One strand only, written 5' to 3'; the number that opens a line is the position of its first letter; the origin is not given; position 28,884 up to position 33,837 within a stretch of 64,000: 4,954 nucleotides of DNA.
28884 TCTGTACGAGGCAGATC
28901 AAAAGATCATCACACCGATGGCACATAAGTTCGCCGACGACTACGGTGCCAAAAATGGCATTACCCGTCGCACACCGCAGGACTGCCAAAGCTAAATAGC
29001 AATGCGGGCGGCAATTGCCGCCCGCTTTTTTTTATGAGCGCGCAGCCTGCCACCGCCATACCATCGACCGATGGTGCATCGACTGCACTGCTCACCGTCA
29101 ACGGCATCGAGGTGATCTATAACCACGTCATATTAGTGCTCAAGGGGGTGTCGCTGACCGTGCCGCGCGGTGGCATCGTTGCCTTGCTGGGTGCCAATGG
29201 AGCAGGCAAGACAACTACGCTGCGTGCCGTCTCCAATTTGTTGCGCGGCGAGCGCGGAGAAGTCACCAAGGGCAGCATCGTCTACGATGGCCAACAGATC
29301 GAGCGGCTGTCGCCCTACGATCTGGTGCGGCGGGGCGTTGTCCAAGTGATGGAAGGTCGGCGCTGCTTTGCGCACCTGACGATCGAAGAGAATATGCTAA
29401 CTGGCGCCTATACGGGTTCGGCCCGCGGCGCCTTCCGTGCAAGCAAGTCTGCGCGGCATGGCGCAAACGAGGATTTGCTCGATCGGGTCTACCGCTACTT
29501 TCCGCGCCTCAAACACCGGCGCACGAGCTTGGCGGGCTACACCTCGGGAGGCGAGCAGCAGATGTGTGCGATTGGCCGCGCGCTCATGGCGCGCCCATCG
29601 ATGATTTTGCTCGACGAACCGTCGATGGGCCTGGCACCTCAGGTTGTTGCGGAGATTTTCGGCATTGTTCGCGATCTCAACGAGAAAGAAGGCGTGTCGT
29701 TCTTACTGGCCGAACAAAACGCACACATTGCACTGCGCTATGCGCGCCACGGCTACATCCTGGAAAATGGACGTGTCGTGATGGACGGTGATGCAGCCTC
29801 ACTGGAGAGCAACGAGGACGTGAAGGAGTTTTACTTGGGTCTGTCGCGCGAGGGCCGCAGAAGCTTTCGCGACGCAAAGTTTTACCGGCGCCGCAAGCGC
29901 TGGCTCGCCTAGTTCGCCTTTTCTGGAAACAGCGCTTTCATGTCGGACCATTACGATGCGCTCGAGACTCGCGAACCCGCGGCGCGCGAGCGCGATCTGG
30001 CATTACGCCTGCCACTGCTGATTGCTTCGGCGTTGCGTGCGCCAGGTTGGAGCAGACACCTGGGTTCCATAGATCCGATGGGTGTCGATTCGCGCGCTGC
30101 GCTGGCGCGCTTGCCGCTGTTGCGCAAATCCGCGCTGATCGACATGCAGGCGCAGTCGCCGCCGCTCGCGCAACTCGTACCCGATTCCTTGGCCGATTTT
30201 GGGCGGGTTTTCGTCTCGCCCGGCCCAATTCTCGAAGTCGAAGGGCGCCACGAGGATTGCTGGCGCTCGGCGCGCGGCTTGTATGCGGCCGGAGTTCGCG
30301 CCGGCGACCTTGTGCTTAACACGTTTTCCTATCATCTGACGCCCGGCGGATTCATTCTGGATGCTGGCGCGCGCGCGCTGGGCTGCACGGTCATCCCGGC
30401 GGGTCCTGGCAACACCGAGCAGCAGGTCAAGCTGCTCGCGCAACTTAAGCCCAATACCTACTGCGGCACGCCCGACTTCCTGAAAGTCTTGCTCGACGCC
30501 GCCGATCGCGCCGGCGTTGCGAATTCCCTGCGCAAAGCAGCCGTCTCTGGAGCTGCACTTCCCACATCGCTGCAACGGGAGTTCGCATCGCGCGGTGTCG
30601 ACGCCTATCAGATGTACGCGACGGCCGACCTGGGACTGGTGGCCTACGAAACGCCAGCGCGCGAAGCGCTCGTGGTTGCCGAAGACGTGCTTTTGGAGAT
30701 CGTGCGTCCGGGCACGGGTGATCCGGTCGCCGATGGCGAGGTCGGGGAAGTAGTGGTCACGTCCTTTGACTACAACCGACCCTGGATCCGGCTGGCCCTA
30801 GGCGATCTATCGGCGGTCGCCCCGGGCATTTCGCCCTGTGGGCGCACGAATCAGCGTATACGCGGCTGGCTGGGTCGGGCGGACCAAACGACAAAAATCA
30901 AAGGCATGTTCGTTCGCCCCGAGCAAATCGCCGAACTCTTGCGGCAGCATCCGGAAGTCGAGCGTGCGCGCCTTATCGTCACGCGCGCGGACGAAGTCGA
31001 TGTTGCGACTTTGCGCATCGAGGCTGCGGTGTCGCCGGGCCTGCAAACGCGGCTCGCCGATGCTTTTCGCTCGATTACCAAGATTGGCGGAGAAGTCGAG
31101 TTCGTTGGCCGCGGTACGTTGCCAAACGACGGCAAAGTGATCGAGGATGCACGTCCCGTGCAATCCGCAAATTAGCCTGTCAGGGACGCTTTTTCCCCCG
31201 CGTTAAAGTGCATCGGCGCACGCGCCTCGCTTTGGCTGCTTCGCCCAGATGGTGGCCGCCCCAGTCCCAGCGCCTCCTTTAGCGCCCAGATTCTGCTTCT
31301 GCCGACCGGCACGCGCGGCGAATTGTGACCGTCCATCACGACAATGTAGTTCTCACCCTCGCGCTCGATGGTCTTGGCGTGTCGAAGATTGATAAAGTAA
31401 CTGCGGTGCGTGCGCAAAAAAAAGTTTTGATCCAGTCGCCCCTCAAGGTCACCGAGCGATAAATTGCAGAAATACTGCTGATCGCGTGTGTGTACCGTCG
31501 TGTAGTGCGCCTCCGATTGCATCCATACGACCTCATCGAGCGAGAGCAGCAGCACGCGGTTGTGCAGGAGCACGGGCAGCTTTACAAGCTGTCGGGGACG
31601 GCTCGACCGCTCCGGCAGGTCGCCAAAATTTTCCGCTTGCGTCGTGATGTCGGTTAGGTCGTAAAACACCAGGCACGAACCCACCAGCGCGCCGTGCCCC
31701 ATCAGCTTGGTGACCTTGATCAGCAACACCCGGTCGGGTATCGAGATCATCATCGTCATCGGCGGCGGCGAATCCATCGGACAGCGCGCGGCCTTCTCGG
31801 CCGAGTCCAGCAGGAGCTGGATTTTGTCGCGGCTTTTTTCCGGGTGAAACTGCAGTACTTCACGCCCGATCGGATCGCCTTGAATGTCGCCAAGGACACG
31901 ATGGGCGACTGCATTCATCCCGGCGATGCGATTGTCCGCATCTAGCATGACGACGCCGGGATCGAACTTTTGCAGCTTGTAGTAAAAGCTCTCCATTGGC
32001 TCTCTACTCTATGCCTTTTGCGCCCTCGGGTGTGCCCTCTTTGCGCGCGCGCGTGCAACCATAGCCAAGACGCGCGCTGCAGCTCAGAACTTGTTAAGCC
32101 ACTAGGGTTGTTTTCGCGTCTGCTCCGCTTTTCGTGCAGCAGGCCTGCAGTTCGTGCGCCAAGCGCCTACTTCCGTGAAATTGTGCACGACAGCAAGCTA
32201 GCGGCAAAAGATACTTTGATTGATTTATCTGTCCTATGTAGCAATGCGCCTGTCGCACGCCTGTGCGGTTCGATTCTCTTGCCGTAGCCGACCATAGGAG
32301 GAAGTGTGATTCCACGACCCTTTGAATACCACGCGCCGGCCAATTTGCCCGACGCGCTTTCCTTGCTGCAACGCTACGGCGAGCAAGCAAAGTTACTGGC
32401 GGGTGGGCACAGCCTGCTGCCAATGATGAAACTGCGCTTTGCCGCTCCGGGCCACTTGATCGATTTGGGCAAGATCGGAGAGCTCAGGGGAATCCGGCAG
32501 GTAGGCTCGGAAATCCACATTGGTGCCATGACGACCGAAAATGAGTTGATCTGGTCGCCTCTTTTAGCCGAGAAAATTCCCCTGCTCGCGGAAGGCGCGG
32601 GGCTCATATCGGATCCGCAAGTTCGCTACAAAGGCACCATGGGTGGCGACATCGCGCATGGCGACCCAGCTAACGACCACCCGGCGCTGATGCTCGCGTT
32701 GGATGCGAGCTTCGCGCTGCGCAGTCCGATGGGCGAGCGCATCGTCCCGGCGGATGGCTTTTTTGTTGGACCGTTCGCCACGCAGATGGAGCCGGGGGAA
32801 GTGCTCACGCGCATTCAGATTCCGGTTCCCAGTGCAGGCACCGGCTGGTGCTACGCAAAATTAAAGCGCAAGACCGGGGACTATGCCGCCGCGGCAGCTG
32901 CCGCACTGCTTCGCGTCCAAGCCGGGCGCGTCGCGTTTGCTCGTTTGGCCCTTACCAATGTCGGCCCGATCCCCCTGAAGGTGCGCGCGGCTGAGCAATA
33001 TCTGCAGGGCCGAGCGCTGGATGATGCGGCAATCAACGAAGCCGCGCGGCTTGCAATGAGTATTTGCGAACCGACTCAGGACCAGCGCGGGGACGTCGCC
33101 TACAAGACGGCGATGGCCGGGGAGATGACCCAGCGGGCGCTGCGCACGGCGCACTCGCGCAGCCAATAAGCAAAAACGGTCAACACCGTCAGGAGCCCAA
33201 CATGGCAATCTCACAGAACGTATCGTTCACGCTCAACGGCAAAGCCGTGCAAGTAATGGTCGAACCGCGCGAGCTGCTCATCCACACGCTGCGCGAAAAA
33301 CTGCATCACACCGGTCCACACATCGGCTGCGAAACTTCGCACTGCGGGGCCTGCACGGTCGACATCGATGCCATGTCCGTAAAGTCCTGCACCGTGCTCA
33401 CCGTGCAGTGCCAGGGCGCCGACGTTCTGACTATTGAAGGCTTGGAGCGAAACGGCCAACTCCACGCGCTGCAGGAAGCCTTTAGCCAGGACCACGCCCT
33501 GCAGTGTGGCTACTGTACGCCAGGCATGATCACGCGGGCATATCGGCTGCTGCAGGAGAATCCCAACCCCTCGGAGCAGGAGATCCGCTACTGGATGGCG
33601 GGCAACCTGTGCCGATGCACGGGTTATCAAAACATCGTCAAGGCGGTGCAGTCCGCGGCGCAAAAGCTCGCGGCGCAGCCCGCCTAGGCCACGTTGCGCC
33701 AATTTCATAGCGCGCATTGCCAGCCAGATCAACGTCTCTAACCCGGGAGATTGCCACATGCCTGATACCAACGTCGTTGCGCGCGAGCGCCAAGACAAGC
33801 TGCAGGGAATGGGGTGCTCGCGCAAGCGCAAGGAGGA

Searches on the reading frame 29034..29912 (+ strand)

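Call 57: search_protein_families(library=ncbifam, proteins=[window:29034-29912:+], max_evalue=0.00001)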
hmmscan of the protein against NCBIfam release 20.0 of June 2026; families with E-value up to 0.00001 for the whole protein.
window:29034-29912:+ (292 aa): 169 families (the best 25 are shown)
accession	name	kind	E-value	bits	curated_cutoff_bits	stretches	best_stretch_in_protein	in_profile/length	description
NF008626.0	PRK11614.1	equivalog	9.7e-60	202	441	1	18-269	4-236/237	high-affinity branched-chain amino acid ABC transporter ATP-binding protein LivF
TIGR03410.1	urea_trans_UrtE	equivalog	1.7e-54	184.7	285.8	1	20-264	1-225/230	urea ABC transporter ATP-binding subunit UrtE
TIGR04406.1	LPS_export_lptB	equivalog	4.1e-38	131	240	1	21-269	3-234/239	LPS export ABC transporter ATP-binding protein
NF008449.1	PRK11300.1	equivalog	6.3e-34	117.4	362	1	16-269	2-253/255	high-affinity branched-chain amino acid ABC transporter ATP-binding protein LivG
TIGR02315.1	ABC_phnC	equivalog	2.7e-33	115.4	266.1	1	19-267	1-242/243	phosphonate ABC transporter ATP-binding protein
TIGR03411.1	urea_trans_UrtD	equivalog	8.5e-31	107.5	304.1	1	19-269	2-241/242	urea ABC transporter ATP-binding protein UrtD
NF008144.0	PRK10895.1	equivalog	7.9e-30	104.1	381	1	34-269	17-236/241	LPS export ABC transporter ATP-binding protein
TIGR01188.1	drrA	subfamily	2.5e-28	99.2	312.45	1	34-259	7-213/302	daunorubicin resistance ABC transporter, ATP-binding protein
NF008338.0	PRK11124.1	equivalog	4.2e-28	98.5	369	1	21-260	4-231/242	arginine ABC transporter ATP-binding protein ArtP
NF007027.0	PRK09493.1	equivalog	1.5e-27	96.5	379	1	34-261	15-227/240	glutamine ABC transporter ATP-binding protein GlnQ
TIGR03864.1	PQQ_ABC_ATP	hypoth_equivalog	4.1e-27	95.2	302.25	1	20-265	2-227/236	ABC transporter, ATP-binding subunit, PQQ-dependent alcohol dehydrogenase system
NF008428.0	PRK11264.1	equivalog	4.9e-27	94.7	406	1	34-260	17-234/250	L-cystine ABC transporter ATP-binding protein TcyN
TIGR02142.1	modC_ABC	equivalog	1.2e-25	90.5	285.05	1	39-264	16-226/353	molybdenum ABC transporter ATP-binding protein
TIGR00972.1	3a0107s01c2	equivalog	2.6e-25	89.2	343.2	1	21-260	3-233/248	phosphate ABC transporter ATP-binding protein PstB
TIGR03873.1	F420-0_ABC_ATP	hypoth_equivalog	4.5e-25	88.4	372.4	1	33-267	14-234/256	putative F420-0 ABC transporter ATP-binding protein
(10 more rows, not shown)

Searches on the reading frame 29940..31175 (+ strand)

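Call 57: search_protein_families(library=ncbifam, proteins=[window:29940-31175:+], max_evalue=0.00001)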
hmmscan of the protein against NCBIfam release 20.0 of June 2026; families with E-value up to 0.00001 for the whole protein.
window:29940-31175:+ (411 aa): 9 families
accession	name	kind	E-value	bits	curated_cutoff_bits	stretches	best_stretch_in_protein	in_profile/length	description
NF041878.1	paak_haloarch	equivalog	7.1e-37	127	700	1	106-363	106-375/427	phenylacetate--CoA ligase PaaK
TIGR02155.1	PA_CoA_ligase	equivalog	9.1e-36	123.3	646.3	1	111-363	108-367/422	phenylacetate--CoA ligase PaaK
NF053551.1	FlxY_rubin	equivalog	1e-22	80.5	520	1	137-394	135-405/424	flexirubin biosynthesis putative acyl-CoA ligase FlxY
NF045666.1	DVU1553_fam_AMP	equivalog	8.8e-19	67.7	300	1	139-313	150-330/331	DVU_1553 family AMP-dependent CoA ligase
NF041217.1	BagE_FevW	exception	1.3e-08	34.3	800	1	122-394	111-392/424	bagremycin/ferroverdin synthetase BagE/FevW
NF004837.0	PRK06187.1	subfamily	1.9e-08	33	476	1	147-273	237-377/531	long-chain-fatty-acid--CoA ligase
TIGR03335.1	F390_ftsA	equivalog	3.6e-07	29.2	458.7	1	110-276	118-286/445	coenzyme F390 synthetase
TIGR01733.1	AA-adenyl-dom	subfamily_domain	4.5e-07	29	317.4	0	310-343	374-407/409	amino acid adenylation domain-containing protein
TIGR02262.1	benz_CoA_lig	subfamily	4.7e-06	25.6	375.25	0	146-352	227-443/508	benzoate-CoA ligase family protein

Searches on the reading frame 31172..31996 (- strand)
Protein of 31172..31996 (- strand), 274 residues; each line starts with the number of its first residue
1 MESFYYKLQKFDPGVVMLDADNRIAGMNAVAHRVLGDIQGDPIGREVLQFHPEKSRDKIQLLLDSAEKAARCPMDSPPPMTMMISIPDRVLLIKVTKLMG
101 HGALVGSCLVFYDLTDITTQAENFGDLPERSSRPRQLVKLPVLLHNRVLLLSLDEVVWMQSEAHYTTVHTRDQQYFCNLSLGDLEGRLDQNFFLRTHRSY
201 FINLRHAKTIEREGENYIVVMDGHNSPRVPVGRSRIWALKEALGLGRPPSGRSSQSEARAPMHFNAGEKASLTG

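Call 57: search_protein_families(library=ncbifam, proteins=[window:31172-31996:-], max_evalue=0.00001)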
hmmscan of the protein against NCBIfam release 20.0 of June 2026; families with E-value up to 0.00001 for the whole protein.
window:31172-31996:- (274 aa): 2 families
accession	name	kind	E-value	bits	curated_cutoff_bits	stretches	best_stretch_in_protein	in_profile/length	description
NF010684.1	PRK14084.1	equivalog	4.8e-14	52.7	375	1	132-245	142-254/254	response regulator transcription factor LytR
NF008677.0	PRK11697.1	equivalog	1.2e-13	51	246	1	131-245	127-237/238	two-component system response regulator BtsR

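Call 96: search_protein_families(library=pfam, proteins=[window:31172-31996:-], max_evalue=0.001)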
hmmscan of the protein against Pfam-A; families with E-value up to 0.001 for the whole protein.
window:31172-31996:- (274 aa): 2 families
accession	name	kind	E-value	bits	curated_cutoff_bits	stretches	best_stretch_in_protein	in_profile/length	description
PF04397.21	LytTR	-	4.5e-22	78.5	22.6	1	147-243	2-97/98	LytTr DNA-binding domain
PF00989.32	PAS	-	7.2e-06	26.4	22.6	1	9-111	8-110/113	PAS fold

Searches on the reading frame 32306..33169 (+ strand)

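Call 3: search_protein_families(library=pfam, proteins=[window:32306-33169:+], max_evalue=0.01)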
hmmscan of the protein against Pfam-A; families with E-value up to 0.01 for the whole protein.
window:32306-33169:+ (287 aa): 2 families
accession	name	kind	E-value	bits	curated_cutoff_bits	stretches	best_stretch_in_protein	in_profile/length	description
PF00941.27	FAD_binding_5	-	7.4e-50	169.5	27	1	5-174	2-169/170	FAD binding domain in molybdopterin dehydrogenase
PF03450.22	CO_deh_flav_C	-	1e-22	80.7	25.5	1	182-281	2-101/102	CO dehydrogenase flavoprotein C-terminal domain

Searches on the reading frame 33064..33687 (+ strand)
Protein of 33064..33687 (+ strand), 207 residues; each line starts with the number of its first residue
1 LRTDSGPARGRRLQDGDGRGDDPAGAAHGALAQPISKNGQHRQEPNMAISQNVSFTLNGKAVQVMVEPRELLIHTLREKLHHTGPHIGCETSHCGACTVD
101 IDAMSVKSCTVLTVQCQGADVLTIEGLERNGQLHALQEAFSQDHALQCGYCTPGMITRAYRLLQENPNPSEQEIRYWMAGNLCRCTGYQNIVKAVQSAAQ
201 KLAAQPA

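Call 3: search_protein_families(library=pfam, proteins=[window:33064-33687:+], max_evalue=0.01)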
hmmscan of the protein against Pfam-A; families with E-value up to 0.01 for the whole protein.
window:33064-33687:+ (207 aa): 3 families
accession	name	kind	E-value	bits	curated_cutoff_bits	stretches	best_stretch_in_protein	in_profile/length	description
PF01799.25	Fer2_2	-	1.1e-33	115.6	30.3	1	123-196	1-75/75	[2Fe-2S] binding domain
PF00111.32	Fer2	-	1.3e-06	28.7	21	1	55-109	1-55/77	2Fe-2S iron-sulfur cluster binding domain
PF13085.11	Fer2_3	-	0.0005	20.5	27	1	87-128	50-90/107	2Fe-2S iron-sulfur cluster binding domain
